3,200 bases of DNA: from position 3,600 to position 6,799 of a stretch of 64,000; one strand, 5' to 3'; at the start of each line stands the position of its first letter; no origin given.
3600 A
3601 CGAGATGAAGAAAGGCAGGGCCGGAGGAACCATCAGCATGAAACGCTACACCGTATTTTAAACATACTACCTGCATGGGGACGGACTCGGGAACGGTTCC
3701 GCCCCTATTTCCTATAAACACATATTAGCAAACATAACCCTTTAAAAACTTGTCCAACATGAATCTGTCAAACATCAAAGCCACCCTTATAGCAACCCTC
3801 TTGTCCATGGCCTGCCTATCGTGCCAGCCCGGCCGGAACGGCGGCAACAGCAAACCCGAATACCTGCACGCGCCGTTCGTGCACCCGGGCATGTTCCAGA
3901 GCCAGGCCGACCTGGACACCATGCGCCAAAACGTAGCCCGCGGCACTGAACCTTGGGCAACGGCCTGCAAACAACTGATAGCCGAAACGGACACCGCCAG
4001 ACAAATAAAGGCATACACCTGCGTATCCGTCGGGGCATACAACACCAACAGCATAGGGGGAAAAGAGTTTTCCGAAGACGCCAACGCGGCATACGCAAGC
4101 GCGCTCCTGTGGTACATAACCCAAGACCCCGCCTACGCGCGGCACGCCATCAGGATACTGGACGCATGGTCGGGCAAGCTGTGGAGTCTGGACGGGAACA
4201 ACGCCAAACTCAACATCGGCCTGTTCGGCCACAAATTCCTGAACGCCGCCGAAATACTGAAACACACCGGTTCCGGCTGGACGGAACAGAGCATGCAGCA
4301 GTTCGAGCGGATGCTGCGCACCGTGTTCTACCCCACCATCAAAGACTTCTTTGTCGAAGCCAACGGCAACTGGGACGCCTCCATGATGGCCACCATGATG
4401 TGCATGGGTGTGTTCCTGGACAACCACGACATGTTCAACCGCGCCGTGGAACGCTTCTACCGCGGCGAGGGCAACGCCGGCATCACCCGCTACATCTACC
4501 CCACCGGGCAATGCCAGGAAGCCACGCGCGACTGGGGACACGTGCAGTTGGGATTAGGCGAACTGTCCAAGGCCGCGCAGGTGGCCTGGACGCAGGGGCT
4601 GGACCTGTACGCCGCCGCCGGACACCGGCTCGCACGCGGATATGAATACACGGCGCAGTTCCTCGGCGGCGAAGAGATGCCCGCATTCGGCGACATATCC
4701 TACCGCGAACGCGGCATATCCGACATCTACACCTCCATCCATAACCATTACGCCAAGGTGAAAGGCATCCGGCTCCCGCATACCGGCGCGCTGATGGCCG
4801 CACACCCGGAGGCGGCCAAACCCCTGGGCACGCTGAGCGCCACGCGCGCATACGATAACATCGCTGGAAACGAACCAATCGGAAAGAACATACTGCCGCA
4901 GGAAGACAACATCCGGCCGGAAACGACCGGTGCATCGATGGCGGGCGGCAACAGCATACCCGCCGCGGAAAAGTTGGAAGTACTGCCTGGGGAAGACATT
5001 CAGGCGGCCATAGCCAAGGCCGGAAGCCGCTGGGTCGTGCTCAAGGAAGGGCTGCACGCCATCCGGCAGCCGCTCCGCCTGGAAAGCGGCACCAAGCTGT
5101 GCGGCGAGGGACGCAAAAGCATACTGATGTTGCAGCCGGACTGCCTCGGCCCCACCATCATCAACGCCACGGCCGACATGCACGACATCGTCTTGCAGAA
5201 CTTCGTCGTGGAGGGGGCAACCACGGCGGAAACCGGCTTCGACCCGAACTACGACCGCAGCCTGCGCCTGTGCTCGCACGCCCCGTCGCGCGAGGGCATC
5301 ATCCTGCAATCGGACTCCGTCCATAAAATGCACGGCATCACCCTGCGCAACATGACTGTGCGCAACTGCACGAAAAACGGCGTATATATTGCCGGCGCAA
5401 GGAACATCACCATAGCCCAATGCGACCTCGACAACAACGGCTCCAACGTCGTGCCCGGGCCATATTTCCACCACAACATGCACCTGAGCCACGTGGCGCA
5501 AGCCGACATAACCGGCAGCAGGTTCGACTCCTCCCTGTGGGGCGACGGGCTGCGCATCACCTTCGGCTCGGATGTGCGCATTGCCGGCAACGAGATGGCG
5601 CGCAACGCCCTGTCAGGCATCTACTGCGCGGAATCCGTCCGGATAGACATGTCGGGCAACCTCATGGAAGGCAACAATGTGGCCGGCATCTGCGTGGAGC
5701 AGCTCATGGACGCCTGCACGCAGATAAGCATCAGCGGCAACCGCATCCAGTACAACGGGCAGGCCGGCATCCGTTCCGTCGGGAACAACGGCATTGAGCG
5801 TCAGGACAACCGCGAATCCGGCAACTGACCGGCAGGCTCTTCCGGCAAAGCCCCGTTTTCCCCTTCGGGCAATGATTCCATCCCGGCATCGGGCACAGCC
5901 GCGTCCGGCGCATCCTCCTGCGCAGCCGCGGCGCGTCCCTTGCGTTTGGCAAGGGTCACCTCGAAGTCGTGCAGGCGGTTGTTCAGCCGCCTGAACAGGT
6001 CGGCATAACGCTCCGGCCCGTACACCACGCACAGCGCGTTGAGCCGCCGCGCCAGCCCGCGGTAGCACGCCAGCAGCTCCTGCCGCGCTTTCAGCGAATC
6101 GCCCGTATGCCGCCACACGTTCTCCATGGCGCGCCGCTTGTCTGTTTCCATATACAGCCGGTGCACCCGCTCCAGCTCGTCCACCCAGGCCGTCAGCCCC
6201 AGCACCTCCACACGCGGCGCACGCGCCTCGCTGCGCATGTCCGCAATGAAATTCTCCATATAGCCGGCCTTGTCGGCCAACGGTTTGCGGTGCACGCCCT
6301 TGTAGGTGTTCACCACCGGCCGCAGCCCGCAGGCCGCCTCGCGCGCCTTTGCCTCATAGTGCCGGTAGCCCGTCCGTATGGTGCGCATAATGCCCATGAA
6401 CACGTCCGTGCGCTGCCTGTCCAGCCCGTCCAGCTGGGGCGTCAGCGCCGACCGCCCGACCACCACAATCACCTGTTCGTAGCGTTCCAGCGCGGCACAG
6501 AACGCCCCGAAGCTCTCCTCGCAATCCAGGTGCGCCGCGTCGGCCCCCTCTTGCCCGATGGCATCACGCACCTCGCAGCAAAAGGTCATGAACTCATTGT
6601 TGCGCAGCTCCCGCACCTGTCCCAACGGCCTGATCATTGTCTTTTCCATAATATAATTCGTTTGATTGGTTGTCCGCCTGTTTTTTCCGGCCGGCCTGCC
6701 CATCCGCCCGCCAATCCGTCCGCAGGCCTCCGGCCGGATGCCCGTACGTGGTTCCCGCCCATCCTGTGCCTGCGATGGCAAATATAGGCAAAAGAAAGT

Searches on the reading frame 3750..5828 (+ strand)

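Call 10: search_protein_families(library=pfam, proteins=[window:3750-5828:+], max_evalue=0.01)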
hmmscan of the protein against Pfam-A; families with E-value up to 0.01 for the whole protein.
window:3750-5828:+ (692 aa): 5 families
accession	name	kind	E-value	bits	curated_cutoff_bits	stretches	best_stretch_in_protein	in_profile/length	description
PF05426.18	Alginate_lyase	-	1.2e-24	87.7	22.2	1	105-308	53-272/275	Alginate lyase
PF13229.12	Beta_helix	-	1.3e-14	54.5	25.9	1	516-683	2-152/158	Right handed beta helix region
PF05048.19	NosD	-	1.6e-08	34.7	23.6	1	576-677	62-157/212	Periplasmic copper-binding protein (NosD)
PF12708.12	Pect-lyase_RHGA_epim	-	0.0007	19.9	27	0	417-477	21-86/213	Rhamnogalacturonase A/epimerase, pectate lyase-like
PF02878.22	PGM_PMM_I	-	0.003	17.7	22.5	1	600-688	40-123/138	Phosphoglucomutase/phosphomannomutase, alpha/beta/alpha domain I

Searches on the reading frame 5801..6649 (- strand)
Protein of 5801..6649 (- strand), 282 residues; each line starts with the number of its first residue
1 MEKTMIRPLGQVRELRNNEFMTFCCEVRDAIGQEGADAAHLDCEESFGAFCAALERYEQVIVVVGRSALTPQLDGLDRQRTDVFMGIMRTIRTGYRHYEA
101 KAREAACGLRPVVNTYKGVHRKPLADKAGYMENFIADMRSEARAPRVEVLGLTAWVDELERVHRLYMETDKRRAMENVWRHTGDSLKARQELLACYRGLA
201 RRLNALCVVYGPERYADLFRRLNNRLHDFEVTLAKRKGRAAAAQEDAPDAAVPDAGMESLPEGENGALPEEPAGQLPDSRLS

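Call 10: search_protein_families(library=pfam, proteins=[window:5801-6649:-], max_evalue=0.01)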
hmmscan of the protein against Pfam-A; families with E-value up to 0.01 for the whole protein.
window:5801-6649:- (282 aa): 1 family
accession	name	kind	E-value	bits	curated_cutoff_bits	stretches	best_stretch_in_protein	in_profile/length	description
PF19775.4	DUF6261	-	3.1e-28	99.1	27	1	70-223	1-154/154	Family of unknown function (DUF6261)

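Call 15: find_homologous_proteins(query=window:5801-6649:-, max_evalue=0.001)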
Query window:5801-6649:- (282 aa): 4 proteins with E <= 0.001 among 2049 candidates.
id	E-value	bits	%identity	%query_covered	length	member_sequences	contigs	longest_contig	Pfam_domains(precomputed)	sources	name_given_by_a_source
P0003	8.5e-175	598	93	100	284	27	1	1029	PF19775.5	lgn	-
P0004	3.4e-172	589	92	100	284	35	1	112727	PF19775.5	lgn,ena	-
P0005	4.4e-148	510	84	96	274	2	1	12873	PF19775.5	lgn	-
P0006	8.1e-15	73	26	82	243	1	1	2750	PF19775.5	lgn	-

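Call 17: find_encoding_contigs(protein=P0004, flank=3000, max_places=4)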
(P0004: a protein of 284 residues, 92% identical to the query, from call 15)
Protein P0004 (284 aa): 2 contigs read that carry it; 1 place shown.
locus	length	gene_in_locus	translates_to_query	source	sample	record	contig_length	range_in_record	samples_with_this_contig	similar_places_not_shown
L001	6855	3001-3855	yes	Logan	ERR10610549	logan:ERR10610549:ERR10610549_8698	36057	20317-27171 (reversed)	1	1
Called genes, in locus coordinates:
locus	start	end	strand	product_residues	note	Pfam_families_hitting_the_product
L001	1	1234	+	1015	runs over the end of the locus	PF00150:Cellulase, PF18962:Por_Secre_tail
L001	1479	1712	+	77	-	-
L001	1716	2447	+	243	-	PF06414:Zeta_toxin (weak)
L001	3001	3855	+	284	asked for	PF19775:DUF6261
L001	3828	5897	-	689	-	PF05426:Alginate_lyase, PF05048:NosD, PF13229:Beta_helix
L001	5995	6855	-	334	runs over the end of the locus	PF14725:DUF4466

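Call 18: find_encoding_contigs(protein=P0005, flank=3000, max_places=4)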
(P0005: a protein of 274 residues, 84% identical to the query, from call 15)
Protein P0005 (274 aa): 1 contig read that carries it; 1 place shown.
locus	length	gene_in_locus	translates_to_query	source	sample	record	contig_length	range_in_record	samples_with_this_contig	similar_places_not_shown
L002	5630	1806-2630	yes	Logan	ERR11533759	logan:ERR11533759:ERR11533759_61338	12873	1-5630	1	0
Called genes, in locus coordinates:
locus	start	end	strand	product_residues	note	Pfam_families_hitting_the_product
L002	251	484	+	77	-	-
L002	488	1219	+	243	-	PF06414:Zeta_toxin (weak)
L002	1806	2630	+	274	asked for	PF19775:DUF6261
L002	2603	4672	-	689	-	PF05426:Alginate_lyase, PF13229:Beta_helix, PF05048:NosD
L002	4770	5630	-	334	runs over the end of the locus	PF14725:DUF4466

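Call 20: find_encoding_contigs(protein=P0006, flank=3000, max_places=4)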
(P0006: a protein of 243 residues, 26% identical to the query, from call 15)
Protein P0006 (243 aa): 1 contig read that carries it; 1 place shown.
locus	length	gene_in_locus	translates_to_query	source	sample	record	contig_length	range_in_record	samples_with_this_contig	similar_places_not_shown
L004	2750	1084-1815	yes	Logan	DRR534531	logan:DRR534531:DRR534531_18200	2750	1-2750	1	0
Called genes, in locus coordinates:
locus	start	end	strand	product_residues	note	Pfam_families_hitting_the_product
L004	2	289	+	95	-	?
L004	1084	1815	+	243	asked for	PF19775:DUF6261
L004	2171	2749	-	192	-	?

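Call 33: search_protein_families(library=phrogs, proteins=[window:5801-6649:-], max_evalue=0.1)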
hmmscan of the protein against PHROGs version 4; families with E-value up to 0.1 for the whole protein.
window:5801-6649:- (282 aa): 0 families

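Call 34: search_protein_families(library=ncbifam, proteins=[window:5801-6649:-], max_evalue=0.1)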
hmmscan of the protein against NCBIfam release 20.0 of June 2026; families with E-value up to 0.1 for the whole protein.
window:5801-6649:- (282 aa): 0 families

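Call 74: search_protein_families(library=padloc, proteins=[window:5801-6649:-], max_evalue=0.1)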
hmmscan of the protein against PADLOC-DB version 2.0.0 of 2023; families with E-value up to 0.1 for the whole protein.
window:5801-6649:- (282 aa): 0 families
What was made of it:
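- Tried and rejected: Nothing significant came from NCBIfam, PHROGs or PADLOC (calls 33, 34, 74).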
